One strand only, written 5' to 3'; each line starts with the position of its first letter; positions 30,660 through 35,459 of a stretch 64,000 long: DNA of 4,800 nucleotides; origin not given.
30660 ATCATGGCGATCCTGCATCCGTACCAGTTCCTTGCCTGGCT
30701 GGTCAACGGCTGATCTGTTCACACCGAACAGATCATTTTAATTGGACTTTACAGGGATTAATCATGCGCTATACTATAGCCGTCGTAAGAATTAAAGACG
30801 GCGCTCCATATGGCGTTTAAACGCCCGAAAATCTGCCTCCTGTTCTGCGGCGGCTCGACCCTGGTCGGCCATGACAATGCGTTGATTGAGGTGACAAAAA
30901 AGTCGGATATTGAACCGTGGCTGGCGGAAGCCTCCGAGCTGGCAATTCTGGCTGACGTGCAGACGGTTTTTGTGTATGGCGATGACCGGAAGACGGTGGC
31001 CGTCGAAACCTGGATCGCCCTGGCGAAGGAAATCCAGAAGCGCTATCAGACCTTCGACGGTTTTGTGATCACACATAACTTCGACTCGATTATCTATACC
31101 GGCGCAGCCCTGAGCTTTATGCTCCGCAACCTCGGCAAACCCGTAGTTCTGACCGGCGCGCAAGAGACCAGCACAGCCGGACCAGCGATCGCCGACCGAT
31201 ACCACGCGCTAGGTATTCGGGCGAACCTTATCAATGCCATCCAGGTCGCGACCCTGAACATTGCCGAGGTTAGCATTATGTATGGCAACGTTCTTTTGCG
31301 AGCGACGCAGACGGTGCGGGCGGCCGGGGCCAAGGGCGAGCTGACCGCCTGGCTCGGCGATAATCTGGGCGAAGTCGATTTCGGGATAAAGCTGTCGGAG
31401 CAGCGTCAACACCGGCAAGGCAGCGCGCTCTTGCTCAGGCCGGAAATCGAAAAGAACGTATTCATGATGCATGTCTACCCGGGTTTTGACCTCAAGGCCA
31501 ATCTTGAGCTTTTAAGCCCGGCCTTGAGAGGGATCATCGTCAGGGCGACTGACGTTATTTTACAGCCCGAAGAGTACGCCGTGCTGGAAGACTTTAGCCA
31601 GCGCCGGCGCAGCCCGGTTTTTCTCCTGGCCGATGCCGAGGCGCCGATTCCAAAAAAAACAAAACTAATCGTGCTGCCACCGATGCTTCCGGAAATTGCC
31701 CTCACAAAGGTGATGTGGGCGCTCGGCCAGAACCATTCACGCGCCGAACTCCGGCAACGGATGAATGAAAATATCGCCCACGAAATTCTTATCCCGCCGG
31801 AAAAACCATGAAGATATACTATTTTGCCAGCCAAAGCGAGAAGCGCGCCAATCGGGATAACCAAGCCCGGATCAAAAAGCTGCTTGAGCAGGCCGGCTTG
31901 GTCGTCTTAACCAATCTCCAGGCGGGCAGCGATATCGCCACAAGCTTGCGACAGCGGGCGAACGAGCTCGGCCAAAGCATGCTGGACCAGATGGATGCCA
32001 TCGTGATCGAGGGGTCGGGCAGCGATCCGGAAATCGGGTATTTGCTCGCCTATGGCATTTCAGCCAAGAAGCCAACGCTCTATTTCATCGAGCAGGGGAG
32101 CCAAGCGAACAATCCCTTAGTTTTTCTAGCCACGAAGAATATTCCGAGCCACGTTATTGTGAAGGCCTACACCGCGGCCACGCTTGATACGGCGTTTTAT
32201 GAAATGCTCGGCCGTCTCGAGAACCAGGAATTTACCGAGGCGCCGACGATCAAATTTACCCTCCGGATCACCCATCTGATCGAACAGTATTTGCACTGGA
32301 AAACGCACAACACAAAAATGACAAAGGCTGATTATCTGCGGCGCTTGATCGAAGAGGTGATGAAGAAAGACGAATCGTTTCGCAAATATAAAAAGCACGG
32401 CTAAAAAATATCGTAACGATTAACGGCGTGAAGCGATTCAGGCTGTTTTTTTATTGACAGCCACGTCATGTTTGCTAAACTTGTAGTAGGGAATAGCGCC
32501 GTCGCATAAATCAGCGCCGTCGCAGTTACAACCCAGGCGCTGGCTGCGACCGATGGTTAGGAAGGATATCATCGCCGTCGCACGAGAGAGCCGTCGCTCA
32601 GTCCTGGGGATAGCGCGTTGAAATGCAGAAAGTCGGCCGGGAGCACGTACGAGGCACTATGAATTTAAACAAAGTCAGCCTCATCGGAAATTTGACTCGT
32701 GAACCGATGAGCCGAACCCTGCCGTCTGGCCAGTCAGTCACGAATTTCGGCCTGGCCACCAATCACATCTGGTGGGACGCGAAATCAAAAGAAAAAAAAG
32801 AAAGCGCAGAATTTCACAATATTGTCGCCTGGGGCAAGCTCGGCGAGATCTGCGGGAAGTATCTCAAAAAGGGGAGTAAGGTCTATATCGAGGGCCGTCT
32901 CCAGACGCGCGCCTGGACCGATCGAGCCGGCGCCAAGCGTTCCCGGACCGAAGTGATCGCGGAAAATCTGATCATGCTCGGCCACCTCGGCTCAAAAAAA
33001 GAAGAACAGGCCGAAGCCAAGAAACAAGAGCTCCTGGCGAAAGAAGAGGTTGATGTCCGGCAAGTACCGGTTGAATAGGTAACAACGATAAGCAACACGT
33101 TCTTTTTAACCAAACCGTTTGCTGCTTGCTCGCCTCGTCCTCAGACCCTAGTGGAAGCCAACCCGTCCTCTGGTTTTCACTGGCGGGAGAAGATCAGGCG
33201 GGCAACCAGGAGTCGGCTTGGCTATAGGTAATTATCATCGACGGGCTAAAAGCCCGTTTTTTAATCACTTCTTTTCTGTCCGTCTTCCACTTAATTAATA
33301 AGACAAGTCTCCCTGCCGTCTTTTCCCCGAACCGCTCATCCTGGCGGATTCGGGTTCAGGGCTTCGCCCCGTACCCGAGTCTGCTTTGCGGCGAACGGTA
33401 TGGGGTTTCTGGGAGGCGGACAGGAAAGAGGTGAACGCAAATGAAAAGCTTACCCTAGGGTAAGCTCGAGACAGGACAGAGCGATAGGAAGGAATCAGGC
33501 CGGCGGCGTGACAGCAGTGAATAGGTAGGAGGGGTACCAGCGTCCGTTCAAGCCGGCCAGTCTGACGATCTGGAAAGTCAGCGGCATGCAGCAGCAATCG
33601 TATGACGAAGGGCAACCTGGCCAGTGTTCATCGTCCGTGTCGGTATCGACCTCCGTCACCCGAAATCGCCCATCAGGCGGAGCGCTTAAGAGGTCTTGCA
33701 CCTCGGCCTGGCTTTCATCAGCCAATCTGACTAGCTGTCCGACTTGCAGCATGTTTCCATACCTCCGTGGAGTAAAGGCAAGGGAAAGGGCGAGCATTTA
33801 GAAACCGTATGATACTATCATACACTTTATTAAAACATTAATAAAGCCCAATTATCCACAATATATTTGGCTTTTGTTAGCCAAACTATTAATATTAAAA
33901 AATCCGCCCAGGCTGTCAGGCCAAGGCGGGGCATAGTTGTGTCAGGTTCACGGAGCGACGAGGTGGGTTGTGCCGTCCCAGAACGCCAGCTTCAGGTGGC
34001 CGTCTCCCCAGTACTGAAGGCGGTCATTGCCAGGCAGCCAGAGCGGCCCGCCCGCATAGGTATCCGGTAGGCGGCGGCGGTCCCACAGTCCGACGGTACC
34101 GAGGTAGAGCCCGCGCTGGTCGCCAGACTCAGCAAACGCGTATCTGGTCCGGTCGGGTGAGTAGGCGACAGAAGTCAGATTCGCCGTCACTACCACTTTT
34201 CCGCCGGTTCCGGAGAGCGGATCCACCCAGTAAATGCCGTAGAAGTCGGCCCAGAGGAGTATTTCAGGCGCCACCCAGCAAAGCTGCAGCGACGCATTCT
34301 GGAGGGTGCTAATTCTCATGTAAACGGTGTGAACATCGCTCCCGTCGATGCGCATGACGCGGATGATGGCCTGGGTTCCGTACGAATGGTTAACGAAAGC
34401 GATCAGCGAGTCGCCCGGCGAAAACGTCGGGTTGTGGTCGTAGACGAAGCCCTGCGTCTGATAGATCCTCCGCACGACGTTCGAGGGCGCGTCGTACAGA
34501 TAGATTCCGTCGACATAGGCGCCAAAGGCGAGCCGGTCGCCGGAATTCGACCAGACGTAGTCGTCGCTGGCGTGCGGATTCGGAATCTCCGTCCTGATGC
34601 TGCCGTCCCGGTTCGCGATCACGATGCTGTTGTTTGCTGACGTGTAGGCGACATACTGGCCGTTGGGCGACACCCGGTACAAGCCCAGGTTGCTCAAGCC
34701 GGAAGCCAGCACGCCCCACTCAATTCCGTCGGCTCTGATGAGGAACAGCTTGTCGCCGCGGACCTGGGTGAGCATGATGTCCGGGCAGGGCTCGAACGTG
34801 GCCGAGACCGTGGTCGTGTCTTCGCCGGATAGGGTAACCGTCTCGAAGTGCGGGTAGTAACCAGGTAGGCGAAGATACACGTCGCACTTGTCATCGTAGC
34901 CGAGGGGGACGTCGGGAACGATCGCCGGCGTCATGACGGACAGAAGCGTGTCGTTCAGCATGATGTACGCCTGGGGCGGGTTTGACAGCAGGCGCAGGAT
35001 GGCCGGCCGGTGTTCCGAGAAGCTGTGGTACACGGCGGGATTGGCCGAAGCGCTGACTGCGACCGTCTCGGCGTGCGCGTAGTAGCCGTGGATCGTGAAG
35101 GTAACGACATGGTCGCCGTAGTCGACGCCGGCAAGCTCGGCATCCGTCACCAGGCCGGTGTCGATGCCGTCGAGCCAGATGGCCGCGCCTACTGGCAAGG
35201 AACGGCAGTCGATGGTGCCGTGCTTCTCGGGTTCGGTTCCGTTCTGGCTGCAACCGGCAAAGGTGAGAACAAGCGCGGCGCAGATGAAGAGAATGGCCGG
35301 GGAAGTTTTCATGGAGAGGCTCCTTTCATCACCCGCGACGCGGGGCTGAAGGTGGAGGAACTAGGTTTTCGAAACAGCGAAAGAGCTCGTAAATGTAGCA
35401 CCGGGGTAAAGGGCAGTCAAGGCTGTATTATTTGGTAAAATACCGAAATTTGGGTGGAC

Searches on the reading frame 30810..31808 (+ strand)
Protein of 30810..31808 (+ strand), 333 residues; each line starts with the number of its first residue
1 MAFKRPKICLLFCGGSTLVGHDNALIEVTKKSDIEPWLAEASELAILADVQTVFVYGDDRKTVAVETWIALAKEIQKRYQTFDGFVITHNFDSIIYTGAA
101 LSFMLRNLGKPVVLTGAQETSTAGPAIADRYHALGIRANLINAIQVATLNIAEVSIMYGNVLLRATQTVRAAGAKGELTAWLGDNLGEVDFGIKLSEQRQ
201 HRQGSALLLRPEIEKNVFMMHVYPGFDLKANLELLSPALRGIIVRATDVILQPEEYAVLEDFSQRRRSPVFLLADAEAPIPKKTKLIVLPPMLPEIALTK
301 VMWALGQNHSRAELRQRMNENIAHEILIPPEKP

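Call 10: search_protein_families(library=pfam, proteins=[window:30810-31808:+], max_evalue=0.01)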
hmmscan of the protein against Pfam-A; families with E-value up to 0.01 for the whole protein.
window:30810-31808:+ (333 aa): 2 families
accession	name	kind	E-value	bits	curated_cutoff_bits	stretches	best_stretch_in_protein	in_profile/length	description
PF00710.25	Asparaginase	-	3.8e-25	89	22.5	1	7-170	1-160/193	Asparaginase, N-terminal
PF17763.6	Asparaginase_C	-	0.00022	21.6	34.6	0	282-318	78-114/114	Glutaminase/Asparaginase C-terminal domain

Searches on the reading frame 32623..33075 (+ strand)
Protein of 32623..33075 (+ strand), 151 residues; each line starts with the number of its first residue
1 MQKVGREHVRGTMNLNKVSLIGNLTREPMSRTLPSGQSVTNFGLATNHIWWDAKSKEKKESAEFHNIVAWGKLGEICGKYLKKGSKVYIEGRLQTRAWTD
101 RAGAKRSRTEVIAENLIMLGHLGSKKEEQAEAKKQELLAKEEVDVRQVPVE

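Call 10: search_protein_families(library=pfam, proteins=[window:32623-33075:+], max_evalue=0.01)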
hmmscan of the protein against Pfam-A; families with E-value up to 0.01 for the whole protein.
window:32623-33075:+ (151 aa): 1 family
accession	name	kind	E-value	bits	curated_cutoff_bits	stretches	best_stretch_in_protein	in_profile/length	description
PF00436.31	SSB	-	3.5e-36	123.9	26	1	15-118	1-103/104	Single-strand binding protein family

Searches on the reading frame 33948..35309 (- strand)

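Call 9: search_protein_families(library=pfam, proteins=[window:33948-35309:-], max_evalue=0.01)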
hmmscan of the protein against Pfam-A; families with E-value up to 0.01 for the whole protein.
window:33948-35309:- (453 aa): 4 families
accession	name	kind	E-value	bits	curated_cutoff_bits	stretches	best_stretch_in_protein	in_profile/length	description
PF08308.17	PEGA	-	1.1e-11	44.8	20.8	2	105-174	4-69/71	PEGA domain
PF23389.1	Beta-prop_WDR19_1st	-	0.0002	20.9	27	1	215-280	8-74/325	WDR19 first beta-propeller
PF07676.18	PD40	-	0.00027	21.2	20.9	0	213-224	16-27/38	WD40-like Beta Propeller Repeat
PF25174.1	Beta-prop_THOC3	-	0.004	16.6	305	0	212-276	95-160/272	THOC3 beta-propeller domain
